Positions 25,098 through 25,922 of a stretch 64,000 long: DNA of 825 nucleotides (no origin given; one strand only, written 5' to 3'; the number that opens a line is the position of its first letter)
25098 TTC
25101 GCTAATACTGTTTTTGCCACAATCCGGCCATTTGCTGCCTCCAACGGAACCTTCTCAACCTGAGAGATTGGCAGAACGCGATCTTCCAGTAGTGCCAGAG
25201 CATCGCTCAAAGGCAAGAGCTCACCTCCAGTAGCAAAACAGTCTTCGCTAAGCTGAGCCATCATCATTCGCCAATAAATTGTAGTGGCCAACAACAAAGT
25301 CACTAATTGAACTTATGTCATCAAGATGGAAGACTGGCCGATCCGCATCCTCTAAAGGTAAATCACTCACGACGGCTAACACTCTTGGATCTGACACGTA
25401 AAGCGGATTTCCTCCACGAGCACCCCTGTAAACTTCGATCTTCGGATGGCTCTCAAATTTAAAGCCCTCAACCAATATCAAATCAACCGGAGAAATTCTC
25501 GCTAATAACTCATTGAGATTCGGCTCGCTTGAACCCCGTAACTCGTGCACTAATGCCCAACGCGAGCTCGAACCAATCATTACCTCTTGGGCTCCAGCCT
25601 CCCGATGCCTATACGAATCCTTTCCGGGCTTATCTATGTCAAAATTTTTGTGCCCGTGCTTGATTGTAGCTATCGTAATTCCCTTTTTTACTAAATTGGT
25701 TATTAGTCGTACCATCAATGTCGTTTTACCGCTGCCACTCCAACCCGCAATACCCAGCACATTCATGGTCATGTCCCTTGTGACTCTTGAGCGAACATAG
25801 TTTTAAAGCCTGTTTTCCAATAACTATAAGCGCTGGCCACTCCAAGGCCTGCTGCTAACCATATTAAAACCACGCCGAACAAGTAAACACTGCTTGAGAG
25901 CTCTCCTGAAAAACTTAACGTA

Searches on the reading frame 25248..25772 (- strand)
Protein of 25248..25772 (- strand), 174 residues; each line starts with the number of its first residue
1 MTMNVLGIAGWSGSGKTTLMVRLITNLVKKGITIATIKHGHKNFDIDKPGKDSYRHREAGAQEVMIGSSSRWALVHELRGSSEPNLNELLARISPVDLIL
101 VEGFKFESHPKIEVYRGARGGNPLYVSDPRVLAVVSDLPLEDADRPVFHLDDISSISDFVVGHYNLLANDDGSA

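Call 33: search_protein_families(library=ncbifam, proteins=[window:25248-25772:-], max_evalue=0.00001)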
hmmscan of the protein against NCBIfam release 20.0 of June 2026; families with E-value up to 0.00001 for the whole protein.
window:25248-25772:- (174 aa): 12 families
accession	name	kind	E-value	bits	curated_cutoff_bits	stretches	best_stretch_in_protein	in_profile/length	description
NF011060.0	PRK14491.1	equivalog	1.6e-54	185.4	532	1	2-165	10-175/598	bifunctional molybdopterin-guanine dinucleotide biosynthesis adaptor protein MobB/molybdopterin molybdotransferase MoeA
TIGR00176.1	mobB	equivalog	4e-48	163.4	76.2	1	5-160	1-152/155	molybdopterin-guanine dinucleotide biosynthesis protein B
NF008021.0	PRK10751.1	equivalog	1.8e-43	148.6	204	1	3-162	6-167/174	molybdopterin-guanine dinucleotide biosynthesis protein MobB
NF011066.0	PRK14495.1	equivalog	2.6e-43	148.7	596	1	3-165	1-161/452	putative molybdopterin-guanine dinucleotide biosynthesis protein MobB/unknown domain fusion protein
NF011057.0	PRK14489.1-2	subfamily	5.9e-36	124.5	541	1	3-163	202-360/363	bifunctional molybdenum cofactor guanylyltransferase MobA/molybdopterin-guanine dinucleotide biosynthesis adaptor protein MobB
NF011056.0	PRK14489.1-1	equivalog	1.7e-34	119.5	379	1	4-164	204-354/363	bifunctional molybdenum cofactor guanylyltransferase MobA/molybdopterin-guanine dinucleotide biosynthesis adaptor protein MobB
NF011059.0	PRK14490.1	equivalog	3.7e-27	95.4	354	1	7-164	15-172/374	bifunctional molybdenum cofactor guanylyltransferase MobA/molybdopterin-guanine dinucleotide biosynthesis adaptor protein MobB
NF011062.0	PRK14494.1-1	equivalog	5.3e-17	62.1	323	1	3-122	1-115/231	putative molybdopterin-guanine dinucleotide biosynthesis protein MobB/FeS domain-containing protein protein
NF011063.0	PRK14494.1-2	equivalog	2.4e-16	60.1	258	1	3-114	1-108/227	putative molybdopterin-guanine dinucleotide biosynthesis protein MobB/FeS domain-containing protein protein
NF011065.0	PRK14494.1-4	equivalog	1.8e-11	43.9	287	1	2-168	9-164/244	putative molybdopterin-guanine dinucleotide biosynthesis protein MobB/FeS domain-containing protein protein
NF011061.0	PRK14493.1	equivalog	3.6e-10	39.9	215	1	3-116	1-108/274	molybdopterin synthase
NF011064.0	PRK14494.1-3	equivalog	1.6e-08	34.3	418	1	5-112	3-102/244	putative molybdopterin-guanine dinucleotide biosynthesis protein MobB/FeS domain-containing protein protein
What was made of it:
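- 25248..25766 (-): mobB (172 aa), intact. It scores 163 bits on TIGR00176 (cut-off 76) (call 33).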
